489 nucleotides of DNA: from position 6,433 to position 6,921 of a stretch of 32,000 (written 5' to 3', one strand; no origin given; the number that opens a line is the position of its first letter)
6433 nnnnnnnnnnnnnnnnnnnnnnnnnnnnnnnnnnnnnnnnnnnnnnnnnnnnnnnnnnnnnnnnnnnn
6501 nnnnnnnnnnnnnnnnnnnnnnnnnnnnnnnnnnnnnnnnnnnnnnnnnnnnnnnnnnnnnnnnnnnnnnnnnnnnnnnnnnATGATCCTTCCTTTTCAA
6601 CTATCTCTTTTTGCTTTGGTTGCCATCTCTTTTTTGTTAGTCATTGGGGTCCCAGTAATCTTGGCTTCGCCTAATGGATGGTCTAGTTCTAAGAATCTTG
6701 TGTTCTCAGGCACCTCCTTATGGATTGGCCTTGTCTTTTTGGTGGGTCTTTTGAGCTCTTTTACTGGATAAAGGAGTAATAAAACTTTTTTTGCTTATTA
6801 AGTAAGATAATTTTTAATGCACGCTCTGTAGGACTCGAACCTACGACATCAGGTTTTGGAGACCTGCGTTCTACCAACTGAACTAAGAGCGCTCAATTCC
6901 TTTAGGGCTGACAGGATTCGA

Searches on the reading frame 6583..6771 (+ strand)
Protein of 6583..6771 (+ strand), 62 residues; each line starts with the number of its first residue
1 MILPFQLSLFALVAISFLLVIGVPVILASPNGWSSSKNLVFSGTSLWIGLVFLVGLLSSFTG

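Call 42: find_encoding_contigs(protein=window:6583-6771:+, flank=1500, max_places=10)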
Protein window:6583-6771:+ (62 aa): 4 contigs read that carry it; 4 places shown.
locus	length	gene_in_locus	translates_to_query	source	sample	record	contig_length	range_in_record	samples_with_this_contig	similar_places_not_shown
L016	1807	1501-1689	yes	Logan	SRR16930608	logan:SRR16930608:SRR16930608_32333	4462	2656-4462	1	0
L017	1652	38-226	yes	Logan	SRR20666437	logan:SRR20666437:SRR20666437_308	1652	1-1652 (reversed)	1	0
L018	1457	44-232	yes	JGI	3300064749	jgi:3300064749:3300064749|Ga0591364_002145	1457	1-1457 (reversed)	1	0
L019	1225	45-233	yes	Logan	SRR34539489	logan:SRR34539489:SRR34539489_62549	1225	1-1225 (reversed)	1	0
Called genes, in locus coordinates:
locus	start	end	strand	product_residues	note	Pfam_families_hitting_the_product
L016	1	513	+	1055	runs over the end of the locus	?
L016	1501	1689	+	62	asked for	PF01737:Ycf9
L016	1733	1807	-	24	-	?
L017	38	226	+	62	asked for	PF01737:Ycf9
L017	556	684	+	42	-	PF01701:PSI_PsaJ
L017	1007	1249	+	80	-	PF01084:Ribosomal_S18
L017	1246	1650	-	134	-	?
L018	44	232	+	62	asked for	PF01737:Ycf9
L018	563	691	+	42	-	PF01701:PSI_PsaJ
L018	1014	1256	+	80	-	PF01084:Ribosomal_S18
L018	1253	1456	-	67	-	PF00453:Ribosomal_L20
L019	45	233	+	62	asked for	PF01737:Ycf9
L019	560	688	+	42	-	PF01701:PSI_PsaJ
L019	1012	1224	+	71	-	?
